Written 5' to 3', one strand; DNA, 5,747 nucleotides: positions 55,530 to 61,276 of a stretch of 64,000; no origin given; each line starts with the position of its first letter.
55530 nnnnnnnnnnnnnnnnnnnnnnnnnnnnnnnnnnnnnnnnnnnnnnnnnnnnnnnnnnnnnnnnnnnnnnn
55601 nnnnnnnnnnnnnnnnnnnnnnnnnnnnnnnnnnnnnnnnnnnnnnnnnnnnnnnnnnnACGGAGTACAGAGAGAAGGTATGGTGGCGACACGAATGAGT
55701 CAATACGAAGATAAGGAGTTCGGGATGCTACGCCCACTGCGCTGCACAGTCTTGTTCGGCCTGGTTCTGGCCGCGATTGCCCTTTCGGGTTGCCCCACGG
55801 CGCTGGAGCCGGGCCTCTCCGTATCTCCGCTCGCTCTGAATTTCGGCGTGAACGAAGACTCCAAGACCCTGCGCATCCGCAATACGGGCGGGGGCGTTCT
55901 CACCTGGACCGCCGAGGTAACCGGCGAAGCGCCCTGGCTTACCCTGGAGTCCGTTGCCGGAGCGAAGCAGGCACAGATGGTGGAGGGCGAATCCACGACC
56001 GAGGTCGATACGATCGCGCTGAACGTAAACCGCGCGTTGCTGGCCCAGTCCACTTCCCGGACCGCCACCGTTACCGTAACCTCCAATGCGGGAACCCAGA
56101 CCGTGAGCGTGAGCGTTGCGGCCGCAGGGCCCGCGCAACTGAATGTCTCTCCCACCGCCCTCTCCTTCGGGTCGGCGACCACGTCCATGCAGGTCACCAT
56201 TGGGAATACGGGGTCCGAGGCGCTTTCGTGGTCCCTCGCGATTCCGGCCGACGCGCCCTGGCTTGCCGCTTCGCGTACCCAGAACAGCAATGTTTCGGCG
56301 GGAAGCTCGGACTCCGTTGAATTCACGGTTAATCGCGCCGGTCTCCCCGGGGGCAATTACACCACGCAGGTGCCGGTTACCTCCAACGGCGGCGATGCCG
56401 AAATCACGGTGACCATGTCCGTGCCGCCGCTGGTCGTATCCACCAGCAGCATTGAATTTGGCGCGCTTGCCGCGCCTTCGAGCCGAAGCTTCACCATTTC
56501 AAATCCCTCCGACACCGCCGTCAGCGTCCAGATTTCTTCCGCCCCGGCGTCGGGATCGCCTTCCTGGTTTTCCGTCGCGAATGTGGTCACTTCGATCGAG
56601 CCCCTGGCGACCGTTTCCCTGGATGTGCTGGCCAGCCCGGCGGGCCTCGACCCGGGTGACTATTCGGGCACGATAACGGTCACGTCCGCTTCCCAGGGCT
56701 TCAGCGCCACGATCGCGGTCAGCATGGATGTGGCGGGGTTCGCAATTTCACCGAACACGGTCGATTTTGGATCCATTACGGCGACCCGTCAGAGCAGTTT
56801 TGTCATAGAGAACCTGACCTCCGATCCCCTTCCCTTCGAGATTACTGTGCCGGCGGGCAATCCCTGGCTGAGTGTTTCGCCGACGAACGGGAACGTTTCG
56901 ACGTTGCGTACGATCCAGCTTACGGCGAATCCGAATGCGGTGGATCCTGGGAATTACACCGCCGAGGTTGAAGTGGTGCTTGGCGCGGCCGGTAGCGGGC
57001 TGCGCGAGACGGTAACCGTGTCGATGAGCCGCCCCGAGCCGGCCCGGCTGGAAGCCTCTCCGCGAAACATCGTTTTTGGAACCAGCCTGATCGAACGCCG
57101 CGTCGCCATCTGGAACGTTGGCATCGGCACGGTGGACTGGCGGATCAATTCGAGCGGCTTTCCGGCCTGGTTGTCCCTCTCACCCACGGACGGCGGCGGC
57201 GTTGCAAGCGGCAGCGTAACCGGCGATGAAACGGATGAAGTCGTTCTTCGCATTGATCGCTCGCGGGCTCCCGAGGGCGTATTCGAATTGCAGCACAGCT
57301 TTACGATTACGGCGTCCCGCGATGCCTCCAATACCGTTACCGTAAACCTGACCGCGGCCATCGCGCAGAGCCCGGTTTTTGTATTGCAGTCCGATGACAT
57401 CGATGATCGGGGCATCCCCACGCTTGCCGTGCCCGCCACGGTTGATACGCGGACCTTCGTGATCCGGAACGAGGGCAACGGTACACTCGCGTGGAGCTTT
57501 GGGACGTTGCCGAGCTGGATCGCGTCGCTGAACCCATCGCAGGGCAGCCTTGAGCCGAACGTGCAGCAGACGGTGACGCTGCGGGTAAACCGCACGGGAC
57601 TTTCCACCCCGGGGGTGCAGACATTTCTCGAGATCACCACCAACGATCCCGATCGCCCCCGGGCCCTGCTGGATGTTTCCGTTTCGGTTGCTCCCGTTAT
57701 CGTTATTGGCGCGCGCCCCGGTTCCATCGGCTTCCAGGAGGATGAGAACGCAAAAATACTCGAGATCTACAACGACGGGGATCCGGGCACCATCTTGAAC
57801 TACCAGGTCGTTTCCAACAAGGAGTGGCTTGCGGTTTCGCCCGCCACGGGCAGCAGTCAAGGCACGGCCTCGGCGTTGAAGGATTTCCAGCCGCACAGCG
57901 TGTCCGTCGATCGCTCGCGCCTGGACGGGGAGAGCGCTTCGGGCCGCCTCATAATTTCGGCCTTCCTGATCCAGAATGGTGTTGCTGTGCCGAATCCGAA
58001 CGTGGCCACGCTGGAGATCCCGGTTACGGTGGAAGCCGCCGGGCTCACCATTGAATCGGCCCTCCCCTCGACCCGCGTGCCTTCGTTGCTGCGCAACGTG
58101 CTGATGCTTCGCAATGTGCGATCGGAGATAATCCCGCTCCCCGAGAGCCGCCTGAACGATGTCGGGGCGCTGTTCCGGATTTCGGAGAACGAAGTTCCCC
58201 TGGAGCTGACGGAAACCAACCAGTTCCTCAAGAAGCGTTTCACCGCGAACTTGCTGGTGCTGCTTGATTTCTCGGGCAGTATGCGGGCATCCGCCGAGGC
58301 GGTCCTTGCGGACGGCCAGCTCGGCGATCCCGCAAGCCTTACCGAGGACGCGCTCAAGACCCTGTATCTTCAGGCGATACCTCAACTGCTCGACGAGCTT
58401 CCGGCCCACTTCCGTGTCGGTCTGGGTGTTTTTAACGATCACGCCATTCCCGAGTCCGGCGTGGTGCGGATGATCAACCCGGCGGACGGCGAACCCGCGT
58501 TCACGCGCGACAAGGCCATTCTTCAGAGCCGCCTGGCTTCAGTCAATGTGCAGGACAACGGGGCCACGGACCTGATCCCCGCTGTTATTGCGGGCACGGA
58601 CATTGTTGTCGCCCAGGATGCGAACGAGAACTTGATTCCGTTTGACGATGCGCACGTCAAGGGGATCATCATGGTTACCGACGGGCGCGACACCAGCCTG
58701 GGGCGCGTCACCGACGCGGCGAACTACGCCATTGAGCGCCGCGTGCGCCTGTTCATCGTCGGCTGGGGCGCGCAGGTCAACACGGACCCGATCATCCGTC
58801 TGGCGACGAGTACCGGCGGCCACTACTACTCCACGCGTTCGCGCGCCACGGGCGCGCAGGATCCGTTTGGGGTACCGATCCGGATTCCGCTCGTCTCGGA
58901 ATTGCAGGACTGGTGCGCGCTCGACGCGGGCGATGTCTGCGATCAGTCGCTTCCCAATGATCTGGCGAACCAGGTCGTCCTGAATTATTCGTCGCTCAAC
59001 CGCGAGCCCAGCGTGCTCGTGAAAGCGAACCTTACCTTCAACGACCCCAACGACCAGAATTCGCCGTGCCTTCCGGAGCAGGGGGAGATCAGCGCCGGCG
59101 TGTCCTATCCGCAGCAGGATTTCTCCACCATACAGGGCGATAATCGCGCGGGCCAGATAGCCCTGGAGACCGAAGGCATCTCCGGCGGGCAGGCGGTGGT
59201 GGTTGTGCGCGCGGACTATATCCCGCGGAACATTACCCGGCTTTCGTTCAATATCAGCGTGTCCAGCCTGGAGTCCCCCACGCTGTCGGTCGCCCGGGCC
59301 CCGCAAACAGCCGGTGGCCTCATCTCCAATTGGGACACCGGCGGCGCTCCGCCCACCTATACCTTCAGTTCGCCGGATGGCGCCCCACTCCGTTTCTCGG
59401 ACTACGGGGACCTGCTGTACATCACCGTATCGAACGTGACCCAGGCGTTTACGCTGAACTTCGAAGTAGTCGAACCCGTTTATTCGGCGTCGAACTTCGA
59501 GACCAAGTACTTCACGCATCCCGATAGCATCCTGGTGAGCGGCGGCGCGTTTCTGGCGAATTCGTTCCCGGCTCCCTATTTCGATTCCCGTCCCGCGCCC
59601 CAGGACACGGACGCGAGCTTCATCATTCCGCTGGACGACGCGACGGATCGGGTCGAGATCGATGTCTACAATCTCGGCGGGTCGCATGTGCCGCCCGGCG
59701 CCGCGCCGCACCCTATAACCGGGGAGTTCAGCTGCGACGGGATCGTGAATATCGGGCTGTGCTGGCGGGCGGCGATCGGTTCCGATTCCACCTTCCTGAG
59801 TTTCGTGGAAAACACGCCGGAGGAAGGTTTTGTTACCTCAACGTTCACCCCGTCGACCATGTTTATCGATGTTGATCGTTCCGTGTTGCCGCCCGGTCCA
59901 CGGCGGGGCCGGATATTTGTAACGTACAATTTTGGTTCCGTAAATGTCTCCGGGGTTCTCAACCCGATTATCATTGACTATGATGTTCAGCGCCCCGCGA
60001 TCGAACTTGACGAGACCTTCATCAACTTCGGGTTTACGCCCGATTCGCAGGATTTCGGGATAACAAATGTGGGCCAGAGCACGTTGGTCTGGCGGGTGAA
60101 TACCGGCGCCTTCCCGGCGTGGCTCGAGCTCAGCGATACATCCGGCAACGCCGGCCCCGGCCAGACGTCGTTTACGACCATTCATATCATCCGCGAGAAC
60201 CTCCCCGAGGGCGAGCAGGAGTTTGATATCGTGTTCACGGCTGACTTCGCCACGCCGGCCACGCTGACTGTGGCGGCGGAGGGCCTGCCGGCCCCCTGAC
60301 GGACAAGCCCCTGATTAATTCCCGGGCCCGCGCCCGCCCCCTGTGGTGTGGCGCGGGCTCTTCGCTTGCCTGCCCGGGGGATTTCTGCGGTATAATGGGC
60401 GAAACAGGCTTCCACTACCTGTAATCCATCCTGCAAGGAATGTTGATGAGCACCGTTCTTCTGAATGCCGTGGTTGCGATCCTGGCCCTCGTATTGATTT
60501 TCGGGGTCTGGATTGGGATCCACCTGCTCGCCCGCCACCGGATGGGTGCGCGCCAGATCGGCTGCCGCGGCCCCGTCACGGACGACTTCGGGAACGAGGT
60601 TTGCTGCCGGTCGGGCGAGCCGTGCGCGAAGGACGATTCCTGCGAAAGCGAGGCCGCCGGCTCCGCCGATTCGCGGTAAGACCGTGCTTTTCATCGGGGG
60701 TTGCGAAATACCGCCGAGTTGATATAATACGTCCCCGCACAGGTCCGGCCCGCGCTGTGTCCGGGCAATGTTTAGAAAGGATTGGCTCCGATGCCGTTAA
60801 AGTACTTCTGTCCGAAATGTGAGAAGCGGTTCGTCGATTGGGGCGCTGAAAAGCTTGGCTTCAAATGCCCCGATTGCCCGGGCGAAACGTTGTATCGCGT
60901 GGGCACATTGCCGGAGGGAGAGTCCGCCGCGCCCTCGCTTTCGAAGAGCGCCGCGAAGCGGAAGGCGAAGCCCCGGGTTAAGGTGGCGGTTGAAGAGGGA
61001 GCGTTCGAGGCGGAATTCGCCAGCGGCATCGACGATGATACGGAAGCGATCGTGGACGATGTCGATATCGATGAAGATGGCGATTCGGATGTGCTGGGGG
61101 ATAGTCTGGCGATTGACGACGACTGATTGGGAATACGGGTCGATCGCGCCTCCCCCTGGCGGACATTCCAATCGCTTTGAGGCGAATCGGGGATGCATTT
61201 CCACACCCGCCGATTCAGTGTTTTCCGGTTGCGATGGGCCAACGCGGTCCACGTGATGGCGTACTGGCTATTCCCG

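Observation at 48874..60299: NifA-like GAF/sigma-54 activator followed by three lipoproteins sharing an SGCP lipobox, two of them giant vWA paralogs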

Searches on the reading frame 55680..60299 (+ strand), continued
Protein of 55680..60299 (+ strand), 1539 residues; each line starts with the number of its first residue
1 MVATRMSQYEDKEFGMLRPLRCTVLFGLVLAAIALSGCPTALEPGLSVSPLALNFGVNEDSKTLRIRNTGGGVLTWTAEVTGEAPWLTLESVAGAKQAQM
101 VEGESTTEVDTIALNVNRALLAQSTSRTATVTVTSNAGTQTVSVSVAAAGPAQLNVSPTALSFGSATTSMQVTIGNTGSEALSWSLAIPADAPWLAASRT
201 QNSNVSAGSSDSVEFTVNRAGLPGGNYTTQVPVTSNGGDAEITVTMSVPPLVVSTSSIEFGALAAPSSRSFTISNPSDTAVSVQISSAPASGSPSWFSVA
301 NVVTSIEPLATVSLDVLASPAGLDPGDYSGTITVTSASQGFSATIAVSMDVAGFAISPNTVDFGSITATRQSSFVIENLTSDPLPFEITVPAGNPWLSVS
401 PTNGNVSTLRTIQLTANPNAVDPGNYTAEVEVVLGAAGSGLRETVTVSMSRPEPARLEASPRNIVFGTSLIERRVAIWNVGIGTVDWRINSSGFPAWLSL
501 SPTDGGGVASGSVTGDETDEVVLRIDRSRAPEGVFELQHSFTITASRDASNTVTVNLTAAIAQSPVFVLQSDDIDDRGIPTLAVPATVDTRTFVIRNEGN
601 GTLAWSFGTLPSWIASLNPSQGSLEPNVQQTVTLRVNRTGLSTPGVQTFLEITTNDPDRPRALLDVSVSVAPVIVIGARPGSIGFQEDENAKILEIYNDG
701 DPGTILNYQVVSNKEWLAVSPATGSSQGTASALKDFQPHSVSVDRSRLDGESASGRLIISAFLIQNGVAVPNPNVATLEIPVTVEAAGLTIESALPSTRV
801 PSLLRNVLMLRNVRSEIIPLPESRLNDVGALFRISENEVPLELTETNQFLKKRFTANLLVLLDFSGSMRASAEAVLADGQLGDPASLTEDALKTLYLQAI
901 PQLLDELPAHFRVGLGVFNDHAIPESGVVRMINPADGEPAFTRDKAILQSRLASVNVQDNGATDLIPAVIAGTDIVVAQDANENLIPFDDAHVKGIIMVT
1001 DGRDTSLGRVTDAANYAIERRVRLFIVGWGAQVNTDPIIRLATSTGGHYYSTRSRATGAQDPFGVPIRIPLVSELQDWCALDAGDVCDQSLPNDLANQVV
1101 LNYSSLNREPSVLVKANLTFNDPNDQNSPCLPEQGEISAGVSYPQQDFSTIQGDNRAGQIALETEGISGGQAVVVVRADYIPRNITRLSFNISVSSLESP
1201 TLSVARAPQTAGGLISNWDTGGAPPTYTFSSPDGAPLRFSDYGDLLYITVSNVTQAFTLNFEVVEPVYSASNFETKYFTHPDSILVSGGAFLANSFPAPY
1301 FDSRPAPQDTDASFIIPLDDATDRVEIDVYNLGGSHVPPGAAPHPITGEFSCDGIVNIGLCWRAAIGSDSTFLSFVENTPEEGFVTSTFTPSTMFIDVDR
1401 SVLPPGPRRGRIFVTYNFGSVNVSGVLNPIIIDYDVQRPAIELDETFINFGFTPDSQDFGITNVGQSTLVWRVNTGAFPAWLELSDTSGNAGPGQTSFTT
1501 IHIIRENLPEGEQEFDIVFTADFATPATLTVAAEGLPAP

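Call 75: search_protein_families(library=padloc, proteins=[window:55725-60299:+], max_evalue=0.001)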
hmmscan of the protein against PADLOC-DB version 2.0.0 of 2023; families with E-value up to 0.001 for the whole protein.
window:55725-60299:+ (1524 aa): 0 families

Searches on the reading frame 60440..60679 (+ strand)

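Call 11: search_protein_families(library=pfam, proteins=[window:60440-60679:+], max_evalue=0.001)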
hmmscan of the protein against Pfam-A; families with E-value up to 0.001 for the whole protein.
window:60440-60679:+ (79 aa): 0 families

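Call 47: search_protein_families(library=pfam, proteins=[window:60440-60679:+], max_evalue=1)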
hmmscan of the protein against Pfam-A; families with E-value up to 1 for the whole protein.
window:60440-60679:+ (79 aa): 2 families
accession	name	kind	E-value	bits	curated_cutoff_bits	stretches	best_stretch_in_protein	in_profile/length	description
PF14155.11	DUF4307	-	0.17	12.2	27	1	6-43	4-41/111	Domain of unknown function (DUF4307)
PF11371.13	DUF3172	-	0.21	11.8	25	1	11-57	4-51/139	Protein of unknown function (DUF3172)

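Call 75: search_protein_families(library=padloc, proteins=[window:60440-60679:+], max_evalue=0.001)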
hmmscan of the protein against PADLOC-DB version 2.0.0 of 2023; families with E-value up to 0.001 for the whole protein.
window:60440-60679:+ (79 aa): 0 families

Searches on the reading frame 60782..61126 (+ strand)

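Call 11: search_protein_families(library=pfam, proteins=[window:60782-61126:+], max_evalue=0.001)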
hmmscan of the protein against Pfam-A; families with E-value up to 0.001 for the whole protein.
window:60782-61126:+ (114 aa): 2 families
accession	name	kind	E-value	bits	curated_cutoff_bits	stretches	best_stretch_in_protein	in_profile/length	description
PF09538.15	FYDLN_acid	-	4.8e-06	27.7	23.9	1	7-105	9-100/105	Protein of unknown function (FYDLN_acid)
PF23783.1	Zn_ribbon_TiaS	-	0.00075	19.6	27.3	0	10-34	4-26/41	TiaS C-terminal zinc ribbon domain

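Call 47: search_protein_families(library=pfam, proteins=[window:60782-61126:+], max_evalue=1)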
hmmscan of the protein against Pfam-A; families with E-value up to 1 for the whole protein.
window:60782-61126:+ (114 aa): 17 families
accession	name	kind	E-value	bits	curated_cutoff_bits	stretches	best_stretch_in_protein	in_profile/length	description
PF09538.15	FYDLN_acid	-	4.8e-06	27.7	23.9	1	7-105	9-100/105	Protein of unknown function (FYDLN_acid)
PF23783.1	Zn_ribbon_TiaS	-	0.00075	19.6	27.3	1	10-34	4-26/41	TiaS C-terminal zinc ribbon domain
PF25164.1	CoiA_N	-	0.014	15.3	26.3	0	7-16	17-26/50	Competence protein CoiA, N-terminal domain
PF00130.28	C1_1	-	0.029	14.7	26.5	1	9-32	13-34/53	Phorbol esters/diacylglycerol binding domain (C1 domain)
PF08772.16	Zn_ribbon_NOB1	-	0.041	14.4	24.9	0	7-15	23-31/72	Nin one binding (NOB1) Zn-ribbon like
PF00096.32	zf-C2H2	-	0.07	14.1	25.2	1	8-21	1-14/23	Zinc finger, C2H2 type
PF13465.12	zf-H2C2_2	-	0.079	13.8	40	0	7-18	14-25/26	Zinc-finger double domain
PF12760.12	Zn_ribbon_IS1595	-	0.084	13.3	25.4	1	20-40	15-32/46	Transposase zinc-ribbon domain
PF01155.25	HypA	-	0.11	13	28.9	1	4-37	67-97/112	Hydrogenase/urease nickel incorporation, metallochaperone, hypA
PF07754.17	HVO_2753_ZBP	-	0.12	12.6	33.2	0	26-39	16-29/46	Small zinc finger protein HVO_2753-like, Zn-binding pocket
PF09723.15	Zn_ribbon_8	-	0.19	12.2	34.4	1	7-39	5-39/41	Zinc ribbon domain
PF01096.23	Zn_ribbon_TFIIS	-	0.19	12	21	0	3-17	24-38/39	Transcription factor S-II (TFIIS)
PF24441.1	DUF7560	-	0.21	11.7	27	0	25-33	4-12/44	Family of unknown function (DUF7560)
PF13894.12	zf-C2H2_4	-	0.24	12.7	27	0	8-21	1-14/24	C2H2-type zinc finger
PF24485.1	zf-C2H2_DHX34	-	0.26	11.8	27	1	7-17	1-11/25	DHX34-like, C2H2-type zinc finger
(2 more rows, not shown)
